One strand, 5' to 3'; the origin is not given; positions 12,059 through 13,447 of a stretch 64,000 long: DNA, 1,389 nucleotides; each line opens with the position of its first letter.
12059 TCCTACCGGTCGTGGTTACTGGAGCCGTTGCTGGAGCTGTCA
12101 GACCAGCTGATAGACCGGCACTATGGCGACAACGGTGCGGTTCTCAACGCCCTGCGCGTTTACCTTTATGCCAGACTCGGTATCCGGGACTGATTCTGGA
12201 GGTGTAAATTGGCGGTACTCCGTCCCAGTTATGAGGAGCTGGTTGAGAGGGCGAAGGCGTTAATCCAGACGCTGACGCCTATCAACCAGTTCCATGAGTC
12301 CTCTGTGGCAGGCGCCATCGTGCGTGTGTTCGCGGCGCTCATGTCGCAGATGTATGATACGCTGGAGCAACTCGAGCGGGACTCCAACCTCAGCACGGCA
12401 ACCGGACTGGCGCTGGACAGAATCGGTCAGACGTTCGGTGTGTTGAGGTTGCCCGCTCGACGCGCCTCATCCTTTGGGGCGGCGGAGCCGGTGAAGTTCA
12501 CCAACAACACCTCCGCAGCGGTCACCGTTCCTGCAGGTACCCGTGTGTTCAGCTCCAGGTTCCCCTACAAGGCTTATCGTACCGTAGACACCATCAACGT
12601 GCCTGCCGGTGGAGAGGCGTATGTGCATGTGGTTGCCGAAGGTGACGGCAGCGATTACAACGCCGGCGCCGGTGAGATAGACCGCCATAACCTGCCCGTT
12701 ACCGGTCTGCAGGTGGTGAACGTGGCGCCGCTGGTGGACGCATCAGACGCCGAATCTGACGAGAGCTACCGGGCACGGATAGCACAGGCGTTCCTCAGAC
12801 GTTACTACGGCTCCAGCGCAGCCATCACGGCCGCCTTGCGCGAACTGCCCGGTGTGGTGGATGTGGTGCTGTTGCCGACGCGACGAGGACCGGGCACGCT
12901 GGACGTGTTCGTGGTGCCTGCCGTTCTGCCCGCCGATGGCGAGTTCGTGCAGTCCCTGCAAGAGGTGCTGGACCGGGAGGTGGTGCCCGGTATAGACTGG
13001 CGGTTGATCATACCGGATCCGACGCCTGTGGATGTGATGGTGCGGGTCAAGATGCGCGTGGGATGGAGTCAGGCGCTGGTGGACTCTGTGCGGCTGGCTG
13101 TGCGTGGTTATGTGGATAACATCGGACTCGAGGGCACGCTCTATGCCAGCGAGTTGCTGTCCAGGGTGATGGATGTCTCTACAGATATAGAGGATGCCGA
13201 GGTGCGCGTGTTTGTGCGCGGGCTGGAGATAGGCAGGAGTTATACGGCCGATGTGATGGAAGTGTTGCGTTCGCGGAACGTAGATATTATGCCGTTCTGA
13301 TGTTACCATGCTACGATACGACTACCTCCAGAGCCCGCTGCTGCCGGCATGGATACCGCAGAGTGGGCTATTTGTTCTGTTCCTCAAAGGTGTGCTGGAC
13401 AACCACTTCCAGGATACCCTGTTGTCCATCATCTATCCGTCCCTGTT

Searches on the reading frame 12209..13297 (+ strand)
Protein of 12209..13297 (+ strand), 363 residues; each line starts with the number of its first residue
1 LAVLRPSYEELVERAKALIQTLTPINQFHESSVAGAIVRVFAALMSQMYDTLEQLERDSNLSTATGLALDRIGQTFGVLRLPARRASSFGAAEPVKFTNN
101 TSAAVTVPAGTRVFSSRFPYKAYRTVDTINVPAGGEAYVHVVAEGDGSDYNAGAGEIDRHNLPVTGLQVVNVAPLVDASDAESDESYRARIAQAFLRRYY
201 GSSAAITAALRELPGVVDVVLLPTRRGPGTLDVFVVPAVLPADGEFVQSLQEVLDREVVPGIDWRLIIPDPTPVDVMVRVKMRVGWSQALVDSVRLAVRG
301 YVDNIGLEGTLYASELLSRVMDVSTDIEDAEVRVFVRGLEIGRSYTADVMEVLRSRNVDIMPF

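Call 12: search_protein_families(library=phrogs, max_evalue=0.001, proteins=[window:12209-13297:+])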
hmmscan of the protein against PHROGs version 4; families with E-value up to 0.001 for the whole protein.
window:12209-13297:+ (363 aa): 7 families
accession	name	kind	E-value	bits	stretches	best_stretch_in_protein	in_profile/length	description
phrog_6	-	tail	7.3e-45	154.6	1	2-343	66-386/548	baseplate wedge subunit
phrog_2103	-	tail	1.9e-08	35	1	4-169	4-159/162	baseplate protein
phrog_1608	-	tail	4.4e-08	33.8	1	178-316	4-151/192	tail protein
phrog_1160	-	tail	3.6e-06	27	1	7-79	9-82/528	baseplate protein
phrog_587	-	head and packaging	0.00022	21.5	1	25-84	30-89/392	structural protein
phrog_31189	-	tail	0.00033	20.4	0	23-103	20-101/662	baseplate protein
phrog_6277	-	unknown function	0.0008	19.8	0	24-80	16-72/280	-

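Call 13: search_protein_families(library=pfam, max_evalue=0.01, proteins=[window:12209-13297:+])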
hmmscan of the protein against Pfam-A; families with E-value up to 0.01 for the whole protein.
window:12209-13297:+ (363 aa): 2 families
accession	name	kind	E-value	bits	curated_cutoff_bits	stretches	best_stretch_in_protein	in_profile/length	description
PF04865.19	Baseplate_J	-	1.7e-28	100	21.1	1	68-316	4-252/255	Baseplate J-like protein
PF11041.13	DUF2612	-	0.0096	16.3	23.5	0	25-80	6-61/181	Protein of unknown function (DUF2612)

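Call 38: search_dna_similar(query=window:12209-13297:+, collection=phages, mode=protein, max_rows=15, max_evalue=0.00001)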
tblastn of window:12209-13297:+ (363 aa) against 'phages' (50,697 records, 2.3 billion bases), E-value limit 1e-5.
Records with a match: 28; places in all: 29; records where one place covers at least 80% of the query: 11.
Best place of each record, by identity: <60% 28.
By first word of the organism name: Bacillus 10; Lactobacillus 7; Bordetella 3; Thermus 2; Alicyclobacillus 1; Exiguobacterium 1; Geobacillus 1; Microcoleus 1; Moorella 1; Paenibacillus 1.
By host as written in the record: Bacillus cereus 4; - 3; Bordetella bronchiseptica 3; Lactobacillus johnsonii 2; Lactobacillus gasseri 2; Bacillus thuringiensis subsp. kurstaki ATCC 33679 2; Bacillus thuringiensis subsp. Kurstaki 2; Lactobacillus gasseri ADH 2; and 8 more.
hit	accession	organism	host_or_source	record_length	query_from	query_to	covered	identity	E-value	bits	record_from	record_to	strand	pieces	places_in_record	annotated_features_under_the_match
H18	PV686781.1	Alicyclobacillus phage MMB025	Alicyclobacillus acidoterrestris MMB007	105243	25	324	83%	26.6%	2e-9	65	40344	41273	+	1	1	baseplate wedge subunit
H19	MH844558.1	Exiguobacterium phage vB_EauM-23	Exiguobacterium aurantiacum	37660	5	314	85%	25.4%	1e-7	60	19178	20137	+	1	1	hypothetical protein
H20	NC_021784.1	Thermus phage phi OH2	-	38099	45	310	73%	28.7%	2e-9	66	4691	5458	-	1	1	tail protein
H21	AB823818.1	Geobacillus phage phiOH2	-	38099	45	310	73%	28.7%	2e-9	66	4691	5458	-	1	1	baseplate J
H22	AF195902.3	Lactobacillus prophage Lj771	Lactobacillus johnsonii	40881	42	321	77%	25.8%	6e-8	61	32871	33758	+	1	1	element PBSX protein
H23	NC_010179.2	Lactobacillus prophage Lj771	Lactobacillus johnsonii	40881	42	321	77%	25.8%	6e-8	61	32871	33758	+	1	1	tail protein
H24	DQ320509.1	Lactobacillus phage KC5a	Lactobacillus gasseri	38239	42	321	77%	25.8%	2e-7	59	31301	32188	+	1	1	orf53: putative tail protein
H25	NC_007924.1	Lactobacillus phage KC5a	Lactobacillus gasseri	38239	42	321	77%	25.8%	2e-7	59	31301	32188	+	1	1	orf53: tail protein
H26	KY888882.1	Bacillus phage Flapjack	Bacillus thuringiensis subsp. kurstaki ...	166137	21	316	82%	24.4%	4e-7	58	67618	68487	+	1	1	baseplate J protein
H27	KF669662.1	Bacillus phage Spock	Bacillus thuringiensis subsp. Kurstaki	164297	21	316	82%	24.4%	4e-7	58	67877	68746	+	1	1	baseplate assembly protein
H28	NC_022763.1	Bacillus phage Spock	Bacillus thuringiensis subsp. Kurstaki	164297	21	316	82%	24.4%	4e-7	58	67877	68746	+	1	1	baseplate assembly protein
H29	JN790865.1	Bacillus phage B4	Bacillus cereus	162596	21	316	82%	24.4%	5e-7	57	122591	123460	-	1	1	putative baseplate J protein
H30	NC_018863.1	Bacillus phage B4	Bacillus cereus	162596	21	316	82%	24.4%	5e-7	57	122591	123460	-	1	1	baseplate J-like protein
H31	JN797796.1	Bacillus phage B5S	Bacillus cereus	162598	21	316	82%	24.4%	5e-7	57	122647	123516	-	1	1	baseplate J-like protein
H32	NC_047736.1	Bacillus phage B5S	Bacillus cereus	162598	21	316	82%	24.4%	5e-7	57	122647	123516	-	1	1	baseplate J-like protein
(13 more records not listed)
